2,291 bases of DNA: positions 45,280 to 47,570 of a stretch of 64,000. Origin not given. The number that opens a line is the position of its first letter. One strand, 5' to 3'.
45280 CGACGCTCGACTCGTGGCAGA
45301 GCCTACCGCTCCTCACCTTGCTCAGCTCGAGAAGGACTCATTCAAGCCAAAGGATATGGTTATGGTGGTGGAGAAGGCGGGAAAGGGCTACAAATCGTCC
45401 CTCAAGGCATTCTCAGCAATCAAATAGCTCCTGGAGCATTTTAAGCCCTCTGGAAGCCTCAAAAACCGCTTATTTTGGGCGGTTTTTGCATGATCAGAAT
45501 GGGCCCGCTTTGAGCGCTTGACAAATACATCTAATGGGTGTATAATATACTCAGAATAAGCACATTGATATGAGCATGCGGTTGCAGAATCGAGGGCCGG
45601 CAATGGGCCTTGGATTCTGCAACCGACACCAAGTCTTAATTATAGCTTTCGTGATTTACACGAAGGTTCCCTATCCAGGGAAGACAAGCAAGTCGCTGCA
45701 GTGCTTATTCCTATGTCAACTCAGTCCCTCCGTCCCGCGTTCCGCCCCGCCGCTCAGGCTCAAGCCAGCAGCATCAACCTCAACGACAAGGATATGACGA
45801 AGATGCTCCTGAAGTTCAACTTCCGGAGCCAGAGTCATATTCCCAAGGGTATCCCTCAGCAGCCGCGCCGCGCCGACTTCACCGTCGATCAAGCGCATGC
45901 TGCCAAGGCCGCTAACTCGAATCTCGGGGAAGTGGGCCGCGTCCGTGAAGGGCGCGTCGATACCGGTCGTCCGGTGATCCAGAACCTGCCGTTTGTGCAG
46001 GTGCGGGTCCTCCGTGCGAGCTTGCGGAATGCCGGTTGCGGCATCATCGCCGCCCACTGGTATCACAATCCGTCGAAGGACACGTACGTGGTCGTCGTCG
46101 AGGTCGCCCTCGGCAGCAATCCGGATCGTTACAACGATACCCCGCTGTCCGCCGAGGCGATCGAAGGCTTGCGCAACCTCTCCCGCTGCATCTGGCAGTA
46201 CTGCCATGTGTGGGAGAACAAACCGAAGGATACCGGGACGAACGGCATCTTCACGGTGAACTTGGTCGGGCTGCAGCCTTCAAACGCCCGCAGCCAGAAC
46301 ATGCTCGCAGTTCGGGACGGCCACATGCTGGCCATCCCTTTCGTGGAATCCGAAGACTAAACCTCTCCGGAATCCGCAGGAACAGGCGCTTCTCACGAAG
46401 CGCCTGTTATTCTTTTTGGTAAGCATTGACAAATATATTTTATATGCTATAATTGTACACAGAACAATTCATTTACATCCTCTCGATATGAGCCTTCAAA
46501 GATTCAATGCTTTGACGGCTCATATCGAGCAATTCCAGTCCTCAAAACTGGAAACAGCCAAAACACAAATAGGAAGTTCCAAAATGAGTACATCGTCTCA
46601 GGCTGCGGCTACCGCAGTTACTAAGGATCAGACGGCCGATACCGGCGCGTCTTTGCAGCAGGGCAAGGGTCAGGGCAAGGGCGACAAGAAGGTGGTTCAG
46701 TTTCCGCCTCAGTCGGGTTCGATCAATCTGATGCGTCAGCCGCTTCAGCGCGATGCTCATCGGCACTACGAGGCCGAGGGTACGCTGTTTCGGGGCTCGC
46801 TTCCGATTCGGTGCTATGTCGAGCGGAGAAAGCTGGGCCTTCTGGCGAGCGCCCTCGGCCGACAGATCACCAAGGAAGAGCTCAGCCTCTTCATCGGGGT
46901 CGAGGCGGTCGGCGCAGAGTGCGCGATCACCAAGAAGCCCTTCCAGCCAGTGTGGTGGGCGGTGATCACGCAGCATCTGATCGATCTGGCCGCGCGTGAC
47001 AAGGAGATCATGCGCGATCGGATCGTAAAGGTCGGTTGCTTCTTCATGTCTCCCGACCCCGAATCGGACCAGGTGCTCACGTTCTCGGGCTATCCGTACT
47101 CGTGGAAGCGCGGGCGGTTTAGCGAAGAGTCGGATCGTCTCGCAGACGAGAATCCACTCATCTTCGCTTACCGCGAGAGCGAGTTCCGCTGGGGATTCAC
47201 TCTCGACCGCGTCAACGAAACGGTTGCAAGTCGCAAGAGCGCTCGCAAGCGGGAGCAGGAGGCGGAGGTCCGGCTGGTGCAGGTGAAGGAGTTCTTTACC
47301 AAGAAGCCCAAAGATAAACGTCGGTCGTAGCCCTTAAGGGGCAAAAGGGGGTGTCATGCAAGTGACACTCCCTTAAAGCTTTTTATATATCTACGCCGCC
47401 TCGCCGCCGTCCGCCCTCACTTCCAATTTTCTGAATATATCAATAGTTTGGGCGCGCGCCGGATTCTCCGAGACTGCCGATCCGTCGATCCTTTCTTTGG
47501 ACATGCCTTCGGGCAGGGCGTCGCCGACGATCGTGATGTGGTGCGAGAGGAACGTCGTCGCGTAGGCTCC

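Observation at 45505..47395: Two-gene cassette of unknown function, each gene with a perfect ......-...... promoter, a structured 5'UTR, a shared motif and its own terminator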

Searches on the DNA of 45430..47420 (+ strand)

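Call 66: search_rna_families(source=window, start=45430, end=47420, threshold=evalue, max_evalue=10)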
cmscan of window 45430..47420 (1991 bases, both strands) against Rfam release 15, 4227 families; matches with E-value up to 10: 14.
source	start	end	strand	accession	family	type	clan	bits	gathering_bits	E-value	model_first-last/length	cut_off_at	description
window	46378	46476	-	RF04184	BTnc060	Gene; sRNA;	-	30.8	228.9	0.023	1-213/213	no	Bacteroides sRNA BTnc060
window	46379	46456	-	RF04180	BTnc231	Gene; sRNA;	-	23.5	80.4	0.048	1-154/154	no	Bacteroides sRNA BTnc231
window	46839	46898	-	RF01276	sR53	Gene; snRNA; snoRNA; CD-box;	-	21.2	49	0.043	1-60/60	no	Small nucleolar RNA sR53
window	46383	46443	-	RF02844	RefA9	Gene; antisense;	-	19.5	49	6.9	1-64/64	no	Enterococcus sRNA A9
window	46485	46524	-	RF04044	mir-7939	Gene; miRNA;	-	19.4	75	0.89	1-61/61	no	mir-7939 microRNA precursor family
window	46481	46530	+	RF04209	MIR7533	Gene; miRNA;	-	18.7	230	0.79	1-249/249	no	MIR7533 microRNA precursor family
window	46482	46529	-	RF01917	MIR2587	Gene; miRNA;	-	17.8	75.5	4.4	21-73/94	no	MIR2587 microRNA precursor family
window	45580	45624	+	RF03847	mir-1538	Gene; miRNA;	-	17.7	78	3.8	1-58/58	no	mir-1538 microRNA precursor family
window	46408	46534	-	RF01089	PK-repBA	Cis-reg;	-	17.3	45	1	1-124/124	no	Pseudoknot of the regulatory region of the repBA gene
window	46473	46537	-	RF03921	MIR860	Gene; miRNA;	-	16.5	89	7.5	1-115/115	no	MIR860 microRNA precursor family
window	46384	46526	+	RF01828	SprD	Gene; sRNA;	-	15.5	100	3.5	1-142/142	no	Small pathogenicity island RNA D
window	45460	45488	-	RF00125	IS128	Gene; sRNA;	-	15.4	80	4.2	167-195/209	no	IS128 RNA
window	46706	46765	-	RF01516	v-snoRNA-1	Gene; snRNA; snoRNA; CD-box;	-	14.7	75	8.5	1-65/65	no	Human herpesvirus 1 small nucleolar RNA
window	45758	45885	-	RF02204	WT1-AS_2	Gene; lncRNA;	-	14.4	45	7.5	1-137/137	no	WT1 antisense RNA conserved region 2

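Call 92: build_rna_model(alignment_id=A8)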
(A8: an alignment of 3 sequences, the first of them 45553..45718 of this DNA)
Model R1 built from alignment A8 (3 sequences, 172 columns); structure: RNAalifold consensus.
model positions 168; base pairs 43; branch points 3; effective number of sequences 1.35; information 0.59 bits per position. Calibrated on 0.2 Mb of random sequence (short: E-values are rough).
structure used (alignment columns):
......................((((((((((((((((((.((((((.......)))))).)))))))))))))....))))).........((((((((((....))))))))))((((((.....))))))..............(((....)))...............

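Call 93: search_with_rna_model(model_id=R1, sources=[window, L001, L004, L007, L009, L010, L011, L012, L013, L014, L015, L016, L017, L018, L020, L022, L023, L024, L025, L026, L027, L028, L029, L030], max_evalue=1, make_alignment=true)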
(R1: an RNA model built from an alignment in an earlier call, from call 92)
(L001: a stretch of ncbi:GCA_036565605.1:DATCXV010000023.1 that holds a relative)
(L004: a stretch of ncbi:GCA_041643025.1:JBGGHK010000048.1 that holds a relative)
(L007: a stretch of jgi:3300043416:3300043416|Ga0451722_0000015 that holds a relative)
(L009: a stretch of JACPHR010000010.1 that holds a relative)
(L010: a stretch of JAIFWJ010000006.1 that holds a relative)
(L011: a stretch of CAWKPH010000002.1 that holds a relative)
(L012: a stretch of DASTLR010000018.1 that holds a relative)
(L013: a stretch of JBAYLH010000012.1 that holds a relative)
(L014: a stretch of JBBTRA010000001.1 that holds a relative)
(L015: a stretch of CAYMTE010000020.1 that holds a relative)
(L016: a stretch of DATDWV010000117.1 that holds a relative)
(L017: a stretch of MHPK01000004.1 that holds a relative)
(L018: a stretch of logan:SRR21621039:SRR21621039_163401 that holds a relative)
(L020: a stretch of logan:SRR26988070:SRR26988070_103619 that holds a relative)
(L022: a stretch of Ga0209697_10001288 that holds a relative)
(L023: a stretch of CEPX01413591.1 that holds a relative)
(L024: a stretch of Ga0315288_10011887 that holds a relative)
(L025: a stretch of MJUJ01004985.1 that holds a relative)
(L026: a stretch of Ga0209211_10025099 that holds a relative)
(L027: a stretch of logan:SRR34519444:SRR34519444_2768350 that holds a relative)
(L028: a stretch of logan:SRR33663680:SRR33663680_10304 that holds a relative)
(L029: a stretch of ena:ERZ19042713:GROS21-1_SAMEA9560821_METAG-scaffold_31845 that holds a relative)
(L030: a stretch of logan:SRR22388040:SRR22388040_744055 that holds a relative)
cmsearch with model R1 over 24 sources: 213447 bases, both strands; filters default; matches with E-value up to 1: 9.
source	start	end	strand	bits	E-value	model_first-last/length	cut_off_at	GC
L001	5839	6006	+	179.9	5.3e-48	1-168/168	no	0.47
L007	4763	4930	+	166.9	2.4e-44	1-168/168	no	0.46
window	45553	45718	+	156.6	1.8e-41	1-168/168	no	0.47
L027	88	249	+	77.4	3.2e-19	1-168/168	no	0.44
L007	4755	4858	-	40.6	7.3e-09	1-168/168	no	0.4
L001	5865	5910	-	39.1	1.9e-08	27-72/168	no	0.52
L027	27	188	-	36.9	8e-08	1-168/168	no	0.41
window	45486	45649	-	35.3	2.2e-07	1-168/168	no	0.45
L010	3122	3153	-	14.2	0.18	34-65/168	no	0.53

Alignment A12: 9 matches aligned to the model, 202 columns, each read 5' to 3' on its own strand. Consensus structure (alignment columns), stored with it:
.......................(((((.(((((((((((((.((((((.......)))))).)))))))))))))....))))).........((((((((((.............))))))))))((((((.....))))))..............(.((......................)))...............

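Call 94: search_with_rna_model(model_id=R1, sources=[window, L001, L007, L027], max_evalue=1e-15, make_alignment=true, show_alignments=4)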
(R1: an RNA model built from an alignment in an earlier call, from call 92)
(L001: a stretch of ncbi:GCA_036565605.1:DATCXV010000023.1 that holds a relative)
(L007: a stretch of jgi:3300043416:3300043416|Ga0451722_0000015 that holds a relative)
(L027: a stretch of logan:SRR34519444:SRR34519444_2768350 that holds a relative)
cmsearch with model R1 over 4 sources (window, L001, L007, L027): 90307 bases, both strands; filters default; matches with E-value up to 1e-15: 4.
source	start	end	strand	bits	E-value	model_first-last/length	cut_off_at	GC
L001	5839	6006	+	179.9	2.2e-48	1-168/168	no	0.47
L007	4763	4930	+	166.9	1e-44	1-168/168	no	0.46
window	45553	45718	+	156.6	7.6e-42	1-168/168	no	0.47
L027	88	249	+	77.4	1.4e-19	1-168/168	no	0.44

Alignment A13: 4 matches aligned to the model, 175 columns, each read 5' to 3' on its own strand. Consensus structure (alignment columns), stored with it:
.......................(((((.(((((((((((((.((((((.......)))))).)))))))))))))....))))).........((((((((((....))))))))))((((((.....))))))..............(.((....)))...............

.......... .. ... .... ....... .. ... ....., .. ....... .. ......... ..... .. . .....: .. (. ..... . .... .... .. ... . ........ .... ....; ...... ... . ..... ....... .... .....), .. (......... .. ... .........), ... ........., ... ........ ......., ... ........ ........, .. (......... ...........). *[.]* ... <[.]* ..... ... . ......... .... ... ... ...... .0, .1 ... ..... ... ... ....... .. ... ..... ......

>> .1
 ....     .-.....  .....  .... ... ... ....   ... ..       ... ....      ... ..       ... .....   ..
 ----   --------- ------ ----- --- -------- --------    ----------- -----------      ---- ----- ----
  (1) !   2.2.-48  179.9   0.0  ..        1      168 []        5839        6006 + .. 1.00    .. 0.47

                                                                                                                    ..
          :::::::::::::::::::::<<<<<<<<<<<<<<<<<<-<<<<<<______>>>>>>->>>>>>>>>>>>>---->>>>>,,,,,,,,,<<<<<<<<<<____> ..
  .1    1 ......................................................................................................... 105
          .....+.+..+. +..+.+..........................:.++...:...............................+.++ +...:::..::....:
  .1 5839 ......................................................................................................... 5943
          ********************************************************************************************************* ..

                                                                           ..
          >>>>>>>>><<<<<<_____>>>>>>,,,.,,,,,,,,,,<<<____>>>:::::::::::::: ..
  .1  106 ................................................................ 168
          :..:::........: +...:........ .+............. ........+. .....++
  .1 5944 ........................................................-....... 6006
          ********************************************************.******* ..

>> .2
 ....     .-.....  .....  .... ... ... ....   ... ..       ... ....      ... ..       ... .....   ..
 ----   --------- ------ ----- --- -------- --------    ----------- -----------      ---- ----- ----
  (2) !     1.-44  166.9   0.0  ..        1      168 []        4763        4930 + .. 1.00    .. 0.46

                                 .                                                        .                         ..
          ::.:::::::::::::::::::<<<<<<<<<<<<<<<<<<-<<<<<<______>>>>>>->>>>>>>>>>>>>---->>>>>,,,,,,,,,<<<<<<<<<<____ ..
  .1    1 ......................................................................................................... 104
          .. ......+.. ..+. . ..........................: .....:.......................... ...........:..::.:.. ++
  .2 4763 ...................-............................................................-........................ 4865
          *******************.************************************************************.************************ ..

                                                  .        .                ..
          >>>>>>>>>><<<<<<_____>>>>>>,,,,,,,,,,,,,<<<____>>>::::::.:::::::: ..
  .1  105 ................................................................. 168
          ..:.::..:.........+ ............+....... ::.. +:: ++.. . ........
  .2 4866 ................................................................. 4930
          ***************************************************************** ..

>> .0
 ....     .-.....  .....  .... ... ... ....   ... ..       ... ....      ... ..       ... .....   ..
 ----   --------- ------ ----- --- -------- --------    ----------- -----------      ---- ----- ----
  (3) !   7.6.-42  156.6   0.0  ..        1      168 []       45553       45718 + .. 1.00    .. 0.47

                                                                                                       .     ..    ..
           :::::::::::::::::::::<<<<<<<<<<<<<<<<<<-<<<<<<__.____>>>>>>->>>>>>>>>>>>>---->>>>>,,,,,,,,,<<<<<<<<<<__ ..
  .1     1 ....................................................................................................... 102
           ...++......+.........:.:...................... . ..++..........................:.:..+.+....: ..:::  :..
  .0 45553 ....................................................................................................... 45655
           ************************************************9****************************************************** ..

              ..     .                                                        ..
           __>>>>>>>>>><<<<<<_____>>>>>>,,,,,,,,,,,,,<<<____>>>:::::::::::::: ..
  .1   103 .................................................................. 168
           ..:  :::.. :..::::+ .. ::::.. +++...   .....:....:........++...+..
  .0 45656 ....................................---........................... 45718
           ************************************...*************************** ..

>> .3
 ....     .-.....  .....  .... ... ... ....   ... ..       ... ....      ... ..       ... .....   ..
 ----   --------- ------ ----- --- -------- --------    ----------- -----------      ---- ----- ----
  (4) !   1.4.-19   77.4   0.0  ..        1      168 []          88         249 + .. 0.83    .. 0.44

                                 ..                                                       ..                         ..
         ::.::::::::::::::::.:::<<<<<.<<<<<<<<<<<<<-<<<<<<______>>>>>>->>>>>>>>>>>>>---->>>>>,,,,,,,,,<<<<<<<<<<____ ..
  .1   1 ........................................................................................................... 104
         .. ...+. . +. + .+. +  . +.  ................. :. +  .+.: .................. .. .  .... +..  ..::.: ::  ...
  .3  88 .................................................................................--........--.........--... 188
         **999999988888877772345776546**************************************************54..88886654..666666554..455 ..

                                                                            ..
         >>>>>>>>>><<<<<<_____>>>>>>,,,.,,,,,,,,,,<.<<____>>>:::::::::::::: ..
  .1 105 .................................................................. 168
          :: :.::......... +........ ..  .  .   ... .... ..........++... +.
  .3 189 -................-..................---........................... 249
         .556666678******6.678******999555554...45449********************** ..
